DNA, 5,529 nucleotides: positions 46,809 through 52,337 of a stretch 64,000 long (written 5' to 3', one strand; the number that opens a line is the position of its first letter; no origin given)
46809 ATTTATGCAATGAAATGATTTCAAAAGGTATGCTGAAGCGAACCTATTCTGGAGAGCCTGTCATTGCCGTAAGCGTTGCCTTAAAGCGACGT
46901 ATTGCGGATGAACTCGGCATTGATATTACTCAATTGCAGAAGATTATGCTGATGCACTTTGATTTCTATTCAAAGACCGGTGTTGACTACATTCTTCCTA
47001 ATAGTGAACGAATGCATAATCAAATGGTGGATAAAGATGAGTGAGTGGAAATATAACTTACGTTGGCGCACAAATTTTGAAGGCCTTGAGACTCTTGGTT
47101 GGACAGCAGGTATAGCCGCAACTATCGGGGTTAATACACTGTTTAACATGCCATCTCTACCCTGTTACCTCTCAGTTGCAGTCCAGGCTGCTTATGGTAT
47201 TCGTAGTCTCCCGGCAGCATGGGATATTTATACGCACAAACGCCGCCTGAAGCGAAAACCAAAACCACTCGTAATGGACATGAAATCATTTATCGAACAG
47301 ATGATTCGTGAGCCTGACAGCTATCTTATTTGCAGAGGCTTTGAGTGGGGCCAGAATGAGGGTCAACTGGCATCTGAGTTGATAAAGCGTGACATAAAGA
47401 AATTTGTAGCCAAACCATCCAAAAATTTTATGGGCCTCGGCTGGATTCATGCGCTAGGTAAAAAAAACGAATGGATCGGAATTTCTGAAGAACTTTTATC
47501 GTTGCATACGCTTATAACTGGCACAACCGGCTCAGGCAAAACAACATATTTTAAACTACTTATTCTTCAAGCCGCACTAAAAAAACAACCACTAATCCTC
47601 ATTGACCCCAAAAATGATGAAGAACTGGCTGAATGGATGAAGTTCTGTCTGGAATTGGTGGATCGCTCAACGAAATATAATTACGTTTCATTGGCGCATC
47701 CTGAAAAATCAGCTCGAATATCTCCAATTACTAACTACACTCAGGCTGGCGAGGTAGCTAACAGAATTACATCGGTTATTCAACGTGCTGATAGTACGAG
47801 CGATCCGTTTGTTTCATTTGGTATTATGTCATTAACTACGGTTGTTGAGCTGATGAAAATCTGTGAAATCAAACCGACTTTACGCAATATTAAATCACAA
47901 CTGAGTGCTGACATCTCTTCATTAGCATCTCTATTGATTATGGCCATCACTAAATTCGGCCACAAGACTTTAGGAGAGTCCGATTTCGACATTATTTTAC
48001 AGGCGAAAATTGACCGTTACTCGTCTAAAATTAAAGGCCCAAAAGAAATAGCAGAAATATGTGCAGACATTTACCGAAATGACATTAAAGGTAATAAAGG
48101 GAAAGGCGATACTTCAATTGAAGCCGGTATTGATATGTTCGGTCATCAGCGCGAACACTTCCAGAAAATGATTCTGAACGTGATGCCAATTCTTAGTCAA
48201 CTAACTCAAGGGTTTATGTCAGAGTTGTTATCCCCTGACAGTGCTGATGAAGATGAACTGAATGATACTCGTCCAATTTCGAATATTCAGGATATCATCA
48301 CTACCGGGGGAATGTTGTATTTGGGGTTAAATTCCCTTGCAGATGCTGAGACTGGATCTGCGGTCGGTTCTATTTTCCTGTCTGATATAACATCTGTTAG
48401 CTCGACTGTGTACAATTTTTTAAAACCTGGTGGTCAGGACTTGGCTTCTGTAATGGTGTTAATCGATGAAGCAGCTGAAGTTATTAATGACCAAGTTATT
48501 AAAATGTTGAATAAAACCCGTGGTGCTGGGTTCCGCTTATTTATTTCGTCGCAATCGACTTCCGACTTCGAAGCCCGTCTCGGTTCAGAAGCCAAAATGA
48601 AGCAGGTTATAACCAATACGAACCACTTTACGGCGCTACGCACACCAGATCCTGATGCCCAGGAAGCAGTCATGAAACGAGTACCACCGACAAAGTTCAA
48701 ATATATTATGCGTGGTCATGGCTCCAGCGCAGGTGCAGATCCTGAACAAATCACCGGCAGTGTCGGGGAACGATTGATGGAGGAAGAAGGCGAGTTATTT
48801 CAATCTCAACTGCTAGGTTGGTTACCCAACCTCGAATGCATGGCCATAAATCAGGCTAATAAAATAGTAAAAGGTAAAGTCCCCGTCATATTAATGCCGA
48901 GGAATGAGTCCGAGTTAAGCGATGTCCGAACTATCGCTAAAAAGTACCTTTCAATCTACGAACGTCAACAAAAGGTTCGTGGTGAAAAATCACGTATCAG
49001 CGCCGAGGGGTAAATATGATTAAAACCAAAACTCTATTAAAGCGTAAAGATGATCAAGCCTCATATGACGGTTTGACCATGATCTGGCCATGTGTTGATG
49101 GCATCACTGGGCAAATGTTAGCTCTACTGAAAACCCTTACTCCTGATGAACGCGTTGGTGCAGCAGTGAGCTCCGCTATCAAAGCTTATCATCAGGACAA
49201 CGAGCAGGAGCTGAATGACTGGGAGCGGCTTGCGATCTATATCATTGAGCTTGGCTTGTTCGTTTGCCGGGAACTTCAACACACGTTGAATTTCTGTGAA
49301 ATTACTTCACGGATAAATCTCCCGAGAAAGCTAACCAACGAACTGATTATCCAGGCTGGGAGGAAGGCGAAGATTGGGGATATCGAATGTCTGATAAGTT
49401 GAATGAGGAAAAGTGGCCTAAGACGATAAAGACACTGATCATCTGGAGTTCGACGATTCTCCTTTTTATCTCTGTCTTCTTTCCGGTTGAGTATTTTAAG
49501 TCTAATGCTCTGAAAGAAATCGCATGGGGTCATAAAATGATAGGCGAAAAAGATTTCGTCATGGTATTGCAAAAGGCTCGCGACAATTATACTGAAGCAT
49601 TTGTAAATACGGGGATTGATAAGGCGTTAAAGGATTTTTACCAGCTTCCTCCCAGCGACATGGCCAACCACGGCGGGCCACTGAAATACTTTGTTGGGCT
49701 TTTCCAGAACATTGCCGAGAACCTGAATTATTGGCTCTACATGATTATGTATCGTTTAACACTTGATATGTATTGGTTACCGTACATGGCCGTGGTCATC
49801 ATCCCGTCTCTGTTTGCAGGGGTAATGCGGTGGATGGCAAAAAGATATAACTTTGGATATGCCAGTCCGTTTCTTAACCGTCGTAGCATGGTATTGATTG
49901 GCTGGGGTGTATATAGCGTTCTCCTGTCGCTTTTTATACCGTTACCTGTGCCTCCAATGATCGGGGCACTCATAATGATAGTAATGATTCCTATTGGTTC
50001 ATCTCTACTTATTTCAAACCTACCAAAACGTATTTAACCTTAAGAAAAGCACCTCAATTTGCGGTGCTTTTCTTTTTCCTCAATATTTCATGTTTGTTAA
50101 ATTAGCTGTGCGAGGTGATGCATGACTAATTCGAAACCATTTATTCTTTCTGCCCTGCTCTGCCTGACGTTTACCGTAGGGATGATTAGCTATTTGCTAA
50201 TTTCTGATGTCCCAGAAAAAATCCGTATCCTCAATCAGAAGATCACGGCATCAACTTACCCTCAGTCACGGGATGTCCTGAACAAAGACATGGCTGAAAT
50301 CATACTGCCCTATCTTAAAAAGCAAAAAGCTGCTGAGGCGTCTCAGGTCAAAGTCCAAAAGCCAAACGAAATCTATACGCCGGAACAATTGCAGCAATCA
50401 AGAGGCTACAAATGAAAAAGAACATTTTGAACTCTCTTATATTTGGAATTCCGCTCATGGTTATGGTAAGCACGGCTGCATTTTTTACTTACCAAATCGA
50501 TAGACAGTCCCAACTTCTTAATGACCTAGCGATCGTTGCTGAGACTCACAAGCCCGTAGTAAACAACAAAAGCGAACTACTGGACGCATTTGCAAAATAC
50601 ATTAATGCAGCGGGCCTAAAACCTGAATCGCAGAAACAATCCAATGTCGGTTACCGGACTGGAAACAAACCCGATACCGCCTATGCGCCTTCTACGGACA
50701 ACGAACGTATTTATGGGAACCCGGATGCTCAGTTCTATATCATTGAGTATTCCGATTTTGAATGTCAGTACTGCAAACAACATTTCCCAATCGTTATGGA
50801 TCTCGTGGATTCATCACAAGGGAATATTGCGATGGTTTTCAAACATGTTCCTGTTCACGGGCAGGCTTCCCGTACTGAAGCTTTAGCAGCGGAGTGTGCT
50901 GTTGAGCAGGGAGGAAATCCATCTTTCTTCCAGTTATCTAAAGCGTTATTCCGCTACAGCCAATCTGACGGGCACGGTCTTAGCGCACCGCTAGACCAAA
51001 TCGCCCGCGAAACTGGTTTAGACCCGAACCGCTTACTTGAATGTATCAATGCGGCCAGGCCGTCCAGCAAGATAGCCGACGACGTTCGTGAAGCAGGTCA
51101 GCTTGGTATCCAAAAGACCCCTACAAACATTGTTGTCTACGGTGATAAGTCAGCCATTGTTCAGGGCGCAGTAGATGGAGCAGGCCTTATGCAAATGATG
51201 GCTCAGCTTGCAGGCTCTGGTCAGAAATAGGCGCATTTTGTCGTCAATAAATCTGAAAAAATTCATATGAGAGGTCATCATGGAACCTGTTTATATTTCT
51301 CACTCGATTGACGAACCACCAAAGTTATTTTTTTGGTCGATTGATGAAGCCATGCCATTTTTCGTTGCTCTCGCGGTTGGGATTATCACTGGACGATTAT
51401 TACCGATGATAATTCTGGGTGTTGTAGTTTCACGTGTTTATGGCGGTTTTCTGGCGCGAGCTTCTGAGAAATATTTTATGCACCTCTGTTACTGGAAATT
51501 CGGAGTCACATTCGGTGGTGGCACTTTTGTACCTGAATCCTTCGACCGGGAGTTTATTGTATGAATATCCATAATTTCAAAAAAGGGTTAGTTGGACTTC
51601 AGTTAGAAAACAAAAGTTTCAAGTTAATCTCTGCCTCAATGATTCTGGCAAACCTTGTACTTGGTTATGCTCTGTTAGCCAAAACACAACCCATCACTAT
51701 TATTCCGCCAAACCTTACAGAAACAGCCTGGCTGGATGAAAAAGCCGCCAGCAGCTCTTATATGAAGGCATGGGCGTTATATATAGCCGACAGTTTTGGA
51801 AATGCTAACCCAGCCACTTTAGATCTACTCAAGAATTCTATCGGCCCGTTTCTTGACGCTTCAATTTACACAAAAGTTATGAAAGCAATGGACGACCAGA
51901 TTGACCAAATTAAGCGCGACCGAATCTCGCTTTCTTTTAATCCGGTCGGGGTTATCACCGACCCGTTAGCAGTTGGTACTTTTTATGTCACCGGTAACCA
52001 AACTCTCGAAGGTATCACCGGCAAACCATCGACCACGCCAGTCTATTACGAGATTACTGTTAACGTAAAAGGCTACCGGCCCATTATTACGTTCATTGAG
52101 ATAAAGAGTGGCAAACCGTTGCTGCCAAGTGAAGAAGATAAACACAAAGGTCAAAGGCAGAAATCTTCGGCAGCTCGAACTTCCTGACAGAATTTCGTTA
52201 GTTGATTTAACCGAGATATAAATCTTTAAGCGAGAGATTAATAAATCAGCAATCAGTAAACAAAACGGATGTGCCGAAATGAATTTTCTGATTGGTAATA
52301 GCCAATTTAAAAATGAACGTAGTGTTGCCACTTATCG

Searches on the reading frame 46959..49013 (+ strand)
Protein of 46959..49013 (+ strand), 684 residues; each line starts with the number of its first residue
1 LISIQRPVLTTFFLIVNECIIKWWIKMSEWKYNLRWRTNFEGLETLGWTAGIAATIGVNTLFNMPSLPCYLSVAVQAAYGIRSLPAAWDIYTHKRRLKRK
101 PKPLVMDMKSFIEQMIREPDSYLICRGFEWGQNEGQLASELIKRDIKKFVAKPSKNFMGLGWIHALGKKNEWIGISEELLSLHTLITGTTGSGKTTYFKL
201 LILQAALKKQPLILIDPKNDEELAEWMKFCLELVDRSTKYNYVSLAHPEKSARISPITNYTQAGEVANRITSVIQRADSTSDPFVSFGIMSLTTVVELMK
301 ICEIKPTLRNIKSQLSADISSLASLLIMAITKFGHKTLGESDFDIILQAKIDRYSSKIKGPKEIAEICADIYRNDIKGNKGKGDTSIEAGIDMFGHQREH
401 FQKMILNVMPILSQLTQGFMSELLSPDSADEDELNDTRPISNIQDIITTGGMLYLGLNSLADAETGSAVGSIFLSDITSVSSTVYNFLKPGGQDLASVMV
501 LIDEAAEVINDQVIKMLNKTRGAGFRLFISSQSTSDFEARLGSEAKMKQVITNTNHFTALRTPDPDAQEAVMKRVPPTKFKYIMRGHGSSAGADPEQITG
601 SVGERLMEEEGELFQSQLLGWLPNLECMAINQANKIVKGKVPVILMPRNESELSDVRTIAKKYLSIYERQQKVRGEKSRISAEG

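Call 3: search_protein_families(library=pfam, proteins=[window:46959-49013:+], max_evalue=0.01)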
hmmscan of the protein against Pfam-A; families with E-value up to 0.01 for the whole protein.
window:46959-49013:+ (684 aa): 8 families
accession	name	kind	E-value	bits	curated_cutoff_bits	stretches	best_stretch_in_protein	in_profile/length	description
PF12846.13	AAA_10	-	2.9e-09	36.9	27.5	1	181-258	21-94/362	AAA-like domain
PF12696.13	TraG-D_C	-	2.9e-08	34.1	22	1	498-607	2-116/126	TraM recognition site of TraD and TraG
PF01580.24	FtsK_SpoIIIE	-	4e-07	30.1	24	1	183-223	41-84/221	FtsK/SpoIIIE family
PF01935.23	DUF87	-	7.6e-07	29.9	23.2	1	177-220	19-63/220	Helicase HerA, central domain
PF10412.15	TrwB_AAD_bind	-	5.7e-05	22.6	20.5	1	176-217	10-51/387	Type IV secretion-system coupling protein DNA-binding domain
PF13401.12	AAA_22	-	0.00011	23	27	1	183-240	7-64/130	AAA domain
PF20720.3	nSTAND3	-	0.0072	16.5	27.2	0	184-215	20-52/155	Novel STAND NTPase 3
PF25199.1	nSTAND_NTPase5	-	0.0087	16.3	34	0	184-221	44-82/145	Novel STAND NTPase 5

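Call 4: search_protein_families(library=ncbifam, proteins=[window:46959-49013:+], max_evalue=0.01)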
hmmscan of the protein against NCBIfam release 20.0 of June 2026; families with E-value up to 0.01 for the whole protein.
window:46959-49013:+ (684 aa): 8 families
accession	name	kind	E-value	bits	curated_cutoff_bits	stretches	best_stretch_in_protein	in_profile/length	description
TIGR03743.1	SXT_TraD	subfamily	5.2e-134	448.1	366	1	35-644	4-636/636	conjugative transfer system coupling protein TraD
TIGR03754.1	conj_TOL_TraD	equivalog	7.6e-70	236.2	647.55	1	153-643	152-642/643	type IV conjugative transfer system coupling protein TraD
NF045973.1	conju_CD1115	equivalog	4.8e-08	32.3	250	1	182-307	25-151/442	VirD4-like conjugal transfer protein, CD1115 family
NF045975.1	VirB4_plasma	equivalog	3.6e-07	28.3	590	1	184-220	518-554/894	Mbov_0397 family ICE element conjugal transfer ATPase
NF041017.1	DNA_import_CedB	equivalog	0.00018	20.2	700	0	181-220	275-315/590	DNA import protein CedB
TIGR00929.1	VirB4_CagE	subfamily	0.00028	19.2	643.1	1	183-220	439-477/792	VirB4 family type IV secretion/conjugal transfer ATPase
NF045971.1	conju_CD1110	equivalog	0.0053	15.1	325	0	179-219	413-454/752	VirB4-like conjugal transfer ATPase, CD1110 family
NF053655.1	CedD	equivalog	0.0097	14.6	600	0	171-216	211-256/527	DNA-translocating ATPase CedD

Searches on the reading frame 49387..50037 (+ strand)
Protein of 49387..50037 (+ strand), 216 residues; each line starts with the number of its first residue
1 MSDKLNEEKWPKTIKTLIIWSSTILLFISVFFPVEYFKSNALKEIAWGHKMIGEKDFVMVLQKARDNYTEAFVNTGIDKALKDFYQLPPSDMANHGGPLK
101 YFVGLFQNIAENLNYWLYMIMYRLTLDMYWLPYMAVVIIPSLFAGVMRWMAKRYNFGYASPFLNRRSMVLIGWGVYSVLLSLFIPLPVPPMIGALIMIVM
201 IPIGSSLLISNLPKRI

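Call 70: search_protein_families(library=pfam, proteins=[window:49387-50037:+], max_evalue=0.001)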
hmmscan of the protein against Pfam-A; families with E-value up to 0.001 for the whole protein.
window:49387-50037:+ (216 aa): 1 family
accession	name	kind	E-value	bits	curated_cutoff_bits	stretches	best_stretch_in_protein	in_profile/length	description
PF14348.11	DUF4400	-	5e-25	88.6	27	1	42-208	21-191/196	Domain of unknown function (DUF4400)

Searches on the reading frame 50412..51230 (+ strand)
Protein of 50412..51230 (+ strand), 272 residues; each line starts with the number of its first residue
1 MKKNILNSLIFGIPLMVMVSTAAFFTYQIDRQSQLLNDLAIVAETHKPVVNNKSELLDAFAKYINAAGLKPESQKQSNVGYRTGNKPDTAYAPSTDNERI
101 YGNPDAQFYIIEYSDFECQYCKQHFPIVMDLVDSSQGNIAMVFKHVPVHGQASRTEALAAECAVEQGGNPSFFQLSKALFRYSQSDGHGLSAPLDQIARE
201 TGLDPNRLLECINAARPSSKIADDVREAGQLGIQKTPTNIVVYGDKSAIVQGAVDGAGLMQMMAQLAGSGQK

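Call 3: search_protein_families(library=pfam, proteins=[window:50412-51230:+], max_evalue=0.01)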
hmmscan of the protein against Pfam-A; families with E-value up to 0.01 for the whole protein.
window:50412-51230:+ (272 aa): 2 families
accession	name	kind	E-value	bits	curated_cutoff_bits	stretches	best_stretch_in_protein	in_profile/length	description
PF13462.12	Thioredoxin_4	-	5.1e-21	76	23.2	1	95-241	2-145/165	Thioredoxin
PF01323.26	DSBA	-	1.3e-11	45.1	25.6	2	175-255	104-182/191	DSBA-like thioredoxin domain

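Call 4: search_protein_families(library=ncbifam, proteins=[window:50412-51230:+], max_evalue=0.01)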
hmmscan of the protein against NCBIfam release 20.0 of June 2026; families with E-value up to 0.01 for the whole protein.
window:50412-51230:+ (272 aa): 2 families
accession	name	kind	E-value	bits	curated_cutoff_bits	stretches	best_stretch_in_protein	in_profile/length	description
NF041057.1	Rcas_1661_fam_Se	equivalog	1.3e-21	77.3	190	1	69-238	52-223/247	Rcas_1661 family thioredoxin-like (seleno)lipoprotein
NF008657.0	PRK11657.1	equivalog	0.0052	16.1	124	0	102-203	113-189/251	thiol:disulfide interchange protein DsbG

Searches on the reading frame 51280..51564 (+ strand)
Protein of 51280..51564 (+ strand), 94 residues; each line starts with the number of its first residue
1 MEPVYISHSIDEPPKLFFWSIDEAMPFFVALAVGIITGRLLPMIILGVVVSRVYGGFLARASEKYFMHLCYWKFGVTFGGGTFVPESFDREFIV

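Call 3: search_protein_families(library=pfam, proteins=[window:51280-51564:+], max_evalue=0.01)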
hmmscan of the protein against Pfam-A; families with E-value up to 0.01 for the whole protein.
window:51280-51564:+ (94 aa): 1 family
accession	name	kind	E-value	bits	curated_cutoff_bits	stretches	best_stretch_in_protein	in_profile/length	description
PF07178.16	TraL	-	3.1e-19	69.5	24.4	1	5-93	2-90/90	TraL protein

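Call 4: search_protein_families(library=ncbifam, proteins=[window:51280-51564:+], max_evalue=0.01)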
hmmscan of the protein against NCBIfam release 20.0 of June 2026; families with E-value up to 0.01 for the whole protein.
window:51280-51564:+ (94 aa): 1 family
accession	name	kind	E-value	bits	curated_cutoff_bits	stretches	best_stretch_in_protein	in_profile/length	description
TIGR02762.1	TraL_TIGR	equivalog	4.4e-11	43.3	30.95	1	6-75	5-76/95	type IV conjugative transfer system protein TraL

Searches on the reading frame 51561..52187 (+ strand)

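Call 3: search_protein_families(library=pfam, proteins=[window:51561-52187:+], max_evalue=0.01)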
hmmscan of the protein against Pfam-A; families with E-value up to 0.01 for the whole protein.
window:51561-52187:+ (208 aa): 1 family
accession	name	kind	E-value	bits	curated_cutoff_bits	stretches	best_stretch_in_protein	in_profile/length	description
PF05309.16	TraE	-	2.9e-24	85.9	24.8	1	1-178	1-179/182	TraE protein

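Call 4: search_protein_families(library=ncbifam, proteins=[window:51561-52187:+], max_evalue=0.01)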
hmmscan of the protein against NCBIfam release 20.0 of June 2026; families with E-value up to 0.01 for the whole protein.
window:51561-52187:+ (208 aa): 1 family
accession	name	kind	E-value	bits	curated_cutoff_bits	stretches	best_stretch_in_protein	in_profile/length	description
TIGR02761.1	TraE_TIGR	equivalog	4.9e-17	62.4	109.05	1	1-176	1-177/181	type IV conjugative transfer system protein TraE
